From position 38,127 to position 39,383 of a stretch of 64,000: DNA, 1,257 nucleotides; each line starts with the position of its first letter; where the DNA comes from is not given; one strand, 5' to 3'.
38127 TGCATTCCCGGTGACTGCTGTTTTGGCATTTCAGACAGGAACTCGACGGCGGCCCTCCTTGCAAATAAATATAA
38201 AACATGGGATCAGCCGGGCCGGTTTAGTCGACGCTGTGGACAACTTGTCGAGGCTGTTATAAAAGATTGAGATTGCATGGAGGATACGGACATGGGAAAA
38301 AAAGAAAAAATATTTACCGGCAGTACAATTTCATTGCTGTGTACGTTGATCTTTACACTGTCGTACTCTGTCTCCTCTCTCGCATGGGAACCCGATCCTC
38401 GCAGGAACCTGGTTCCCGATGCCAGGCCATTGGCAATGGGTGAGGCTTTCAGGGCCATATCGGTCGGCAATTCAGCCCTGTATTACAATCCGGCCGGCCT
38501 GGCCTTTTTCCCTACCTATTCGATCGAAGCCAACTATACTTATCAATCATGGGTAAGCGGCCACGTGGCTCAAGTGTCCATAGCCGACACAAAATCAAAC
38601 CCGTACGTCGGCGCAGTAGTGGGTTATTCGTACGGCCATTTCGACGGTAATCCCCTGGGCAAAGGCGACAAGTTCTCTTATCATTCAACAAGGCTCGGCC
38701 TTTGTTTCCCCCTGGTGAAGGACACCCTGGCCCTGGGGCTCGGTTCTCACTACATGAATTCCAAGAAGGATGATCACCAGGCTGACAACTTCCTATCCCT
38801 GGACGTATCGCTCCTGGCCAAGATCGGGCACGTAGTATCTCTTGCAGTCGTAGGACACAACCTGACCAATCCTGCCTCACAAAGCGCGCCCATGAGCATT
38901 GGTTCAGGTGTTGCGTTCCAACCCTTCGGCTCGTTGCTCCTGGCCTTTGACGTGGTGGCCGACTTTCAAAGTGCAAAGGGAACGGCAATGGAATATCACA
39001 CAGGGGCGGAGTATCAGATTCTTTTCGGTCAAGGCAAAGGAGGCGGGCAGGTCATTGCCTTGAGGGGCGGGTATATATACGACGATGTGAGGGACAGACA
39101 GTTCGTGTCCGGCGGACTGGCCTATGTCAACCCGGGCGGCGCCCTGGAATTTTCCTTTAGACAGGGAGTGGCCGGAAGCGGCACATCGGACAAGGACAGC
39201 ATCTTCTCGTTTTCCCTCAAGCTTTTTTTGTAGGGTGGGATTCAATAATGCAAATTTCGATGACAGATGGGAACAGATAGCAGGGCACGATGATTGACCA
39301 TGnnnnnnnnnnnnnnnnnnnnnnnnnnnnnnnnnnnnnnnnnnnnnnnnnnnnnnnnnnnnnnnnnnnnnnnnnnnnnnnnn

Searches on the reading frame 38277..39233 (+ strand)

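Call 18: search_protein_families(library=pfam, proteins=[window:38277-39233:+], max_evalue=0.001)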
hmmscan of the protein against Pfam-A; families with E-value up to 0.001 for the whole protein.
window:38277-39233:+ (318 aa): 0 families

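Call 54: search_protein_families(library=ncbifam, proteins=[window:38277-39233:+], max_evalue=0.01)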
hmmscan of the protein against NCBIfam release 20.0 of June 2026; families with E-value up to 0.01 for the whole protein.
window:38277-39233:+ (318 aa): 3 families
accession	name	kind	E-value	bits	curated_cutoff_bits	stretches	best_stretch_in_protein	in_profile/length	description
NF033709.1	PorV_fam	subfamily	3.6e-12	46.5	90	1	45-314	9-324/326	PorV/PorQ family protein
NF050080.1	pilus_FilD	exception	0.0017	16.7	970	1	40-118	20-90/549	putative pilus system OmpP1/FadL family transporter FilD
NF033710.1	T9SS_OM_PorV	equivalog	0.0024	17.1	250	1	43-104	29-89/367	type IX secretion system outer membrane channel protein PorV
